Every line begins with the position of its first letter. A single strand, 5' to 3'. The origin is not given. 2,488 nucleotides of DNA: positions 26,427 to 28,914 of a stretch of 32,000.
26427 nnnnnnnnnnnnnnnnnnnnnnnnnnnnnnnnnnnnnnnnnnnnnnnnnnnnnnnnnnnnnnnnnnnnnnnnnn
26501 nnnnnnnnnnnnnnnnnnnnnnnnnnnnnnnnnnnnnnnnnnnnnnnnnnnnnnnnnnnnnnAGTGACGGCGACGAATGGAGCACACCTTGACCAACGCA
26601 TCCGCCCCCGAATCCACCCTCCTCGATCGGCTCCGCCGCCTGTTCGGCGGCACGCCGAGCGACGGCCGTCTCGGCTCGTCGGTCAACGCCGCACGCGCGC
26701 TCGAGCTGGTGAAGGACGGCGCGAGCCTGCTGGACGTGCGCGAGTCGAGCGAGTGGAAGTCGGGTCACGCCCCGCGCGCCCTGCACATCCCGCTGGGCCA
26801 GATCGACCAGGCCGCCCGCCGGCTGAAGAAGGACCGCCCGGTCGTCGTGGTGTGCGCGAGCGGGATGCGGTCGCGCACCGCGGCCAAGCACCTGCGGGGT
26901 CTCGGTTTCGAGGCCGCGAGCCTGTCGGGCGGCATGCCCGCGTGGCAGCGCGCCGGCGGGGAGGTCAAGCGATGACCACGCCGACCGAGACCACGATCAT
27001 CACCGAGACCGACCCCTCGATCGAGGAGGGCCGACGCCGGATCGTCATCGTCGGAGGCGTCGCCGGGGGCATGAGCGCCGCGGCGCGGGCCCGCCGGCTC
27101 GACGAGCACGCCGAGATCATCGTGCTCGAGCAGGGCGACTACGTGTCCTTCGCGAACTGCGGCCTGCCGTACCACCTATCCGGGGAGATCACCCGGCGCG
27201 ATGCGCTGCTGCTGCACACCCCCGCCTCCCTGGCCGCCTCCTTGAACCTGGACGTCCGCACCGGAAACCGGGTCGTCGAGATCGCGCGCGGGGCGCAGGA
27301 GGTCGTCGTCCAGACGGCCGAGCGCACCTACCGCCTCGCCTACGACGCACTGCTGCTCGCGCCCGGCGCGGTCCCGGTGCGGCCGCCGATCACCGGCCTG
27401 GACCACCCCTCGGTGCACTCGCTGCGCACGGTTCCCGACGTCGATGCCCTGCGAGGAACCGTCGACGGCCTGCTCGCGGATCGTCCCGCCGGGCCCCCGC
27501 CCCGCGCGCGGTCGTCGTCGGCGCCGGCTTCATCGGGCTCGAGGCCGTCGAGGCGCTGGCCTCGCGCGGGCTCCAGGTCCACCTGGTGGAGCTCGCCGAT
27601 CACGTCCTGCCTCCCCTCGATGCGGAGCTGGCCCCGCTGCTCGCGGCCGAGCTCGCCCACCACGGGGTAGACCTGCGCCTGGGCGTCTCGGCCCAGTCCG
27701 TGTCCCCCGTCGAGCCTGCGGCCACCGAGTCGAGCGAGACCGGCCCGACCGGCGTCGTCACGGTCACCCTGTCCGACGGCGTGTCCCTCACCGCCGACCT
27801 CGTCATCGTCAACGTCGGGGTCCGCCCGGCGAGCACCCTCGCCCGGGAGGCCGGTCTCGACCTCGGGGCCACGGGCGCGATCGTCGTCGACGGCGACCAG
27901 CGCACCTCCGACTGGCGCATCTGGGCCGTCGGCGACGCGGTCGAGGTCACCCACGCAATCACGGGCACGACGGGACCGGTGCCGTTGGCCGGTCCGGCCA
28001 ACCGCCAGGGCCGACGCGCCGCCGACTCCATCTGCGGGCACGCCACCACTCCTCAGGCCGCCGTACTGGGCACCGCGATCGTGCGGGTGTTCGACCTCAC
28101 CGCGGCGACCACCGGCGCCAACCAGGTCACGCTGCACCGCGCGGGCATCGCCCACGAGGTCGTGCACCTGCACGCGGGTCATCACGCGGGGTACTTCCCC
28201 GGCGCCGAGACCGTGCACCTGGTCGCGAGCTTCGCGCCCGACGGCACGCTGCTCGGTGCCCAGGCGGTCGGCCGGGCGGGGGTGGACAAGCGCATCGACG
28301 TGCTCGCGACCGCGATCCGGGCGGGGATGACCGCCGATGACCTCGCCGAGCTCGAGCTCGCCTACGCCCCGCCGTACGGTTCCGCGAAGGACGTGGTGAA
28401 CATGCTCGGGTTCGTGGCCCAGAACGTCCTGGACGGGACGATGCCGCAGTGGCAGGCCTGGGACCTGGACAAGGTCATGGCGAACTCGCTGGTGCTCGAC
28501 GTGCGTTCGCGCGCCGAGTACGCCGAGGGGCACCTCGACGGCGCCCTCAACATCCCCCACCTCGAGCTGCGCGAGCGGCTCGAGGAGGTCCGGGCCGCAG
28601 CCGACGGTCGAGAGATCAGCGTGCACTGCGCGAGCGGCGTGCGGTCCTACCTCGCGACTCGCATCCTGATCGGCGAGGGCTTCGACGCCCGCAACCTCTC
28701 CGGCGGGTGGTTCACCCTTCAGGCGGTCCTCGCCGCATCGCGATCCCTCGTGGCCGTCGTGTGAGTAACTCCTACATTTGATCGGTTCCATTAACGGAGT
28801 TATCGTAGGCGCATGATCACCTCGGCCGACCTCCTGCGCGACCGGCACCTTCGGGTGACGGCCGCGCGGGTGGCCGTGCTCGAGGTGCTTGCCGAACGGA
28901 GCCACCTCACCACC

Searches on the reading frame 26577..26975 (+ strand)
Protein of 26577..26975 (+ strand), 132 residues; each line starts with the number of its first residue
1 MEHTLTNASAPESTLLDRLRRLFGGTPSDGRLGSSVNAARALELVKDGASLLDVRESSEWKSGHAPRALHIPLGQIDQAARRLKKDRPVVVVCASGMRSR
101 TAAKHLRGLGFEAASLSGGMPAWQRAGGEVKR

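Call 64: search_protein_families(library=pfam, proteins=[window:26577-26975:+], max_evalue=0.001)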
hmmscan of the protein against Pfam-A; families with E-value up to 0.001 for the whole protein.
window:26577-26975:+ (132 aa): 1 family
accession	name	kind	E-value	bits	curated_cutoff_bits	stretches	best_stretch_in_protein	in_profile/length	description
PF00581.25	Rhodanese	-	2.2e-18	67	22.2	1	39-125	3-101/102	Rhodanese-like domain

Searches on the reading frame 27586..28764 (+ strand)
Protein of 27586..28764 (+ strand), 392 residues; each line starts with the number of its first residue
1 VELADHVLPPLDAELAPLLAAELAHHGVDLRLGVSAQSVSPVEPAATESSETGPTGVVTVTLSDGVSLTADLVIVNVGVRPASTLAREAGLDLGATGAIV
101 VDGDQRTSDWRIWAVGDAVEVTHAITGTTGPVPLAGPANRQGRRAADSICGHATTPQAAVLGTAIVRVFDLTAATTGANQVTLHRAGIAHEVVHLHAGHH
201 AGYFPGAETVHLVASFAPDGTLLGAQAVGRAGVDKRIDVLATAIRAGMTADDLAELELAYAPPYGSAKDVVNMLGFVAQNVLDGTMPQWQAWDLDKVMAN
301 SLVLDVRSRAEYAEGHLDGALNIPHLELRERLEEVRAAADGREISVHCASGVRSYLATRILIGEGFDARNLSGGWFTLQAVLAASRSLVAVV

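Call 64: search_protein_families(library=pfam, proteins=[window:27586-28764:+], max_evalue=0.001)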
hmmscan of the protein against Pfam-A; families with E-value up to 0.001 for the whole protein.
window:27586-28764:+ (392 aa): 3 families
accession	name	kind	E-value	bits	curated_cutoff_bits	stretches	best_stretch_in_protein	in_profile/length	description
PF07992.20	Pyr_redox_2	-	1.5e-19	71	26.1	1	2-122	172-278/291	Pyridine nucleotide-disulphide oxidoreductase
PF00581.25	Rhodanese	-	2.4e-14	54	22.2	1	301-376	14-97/102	Rhodanese-like domain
PF02852.28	Pyr_redox_dim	-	1.7e-08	35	25.3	1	165-265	3-103/110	Pyridine nucleotide-disulphide oxidoreductase, dimerisation domain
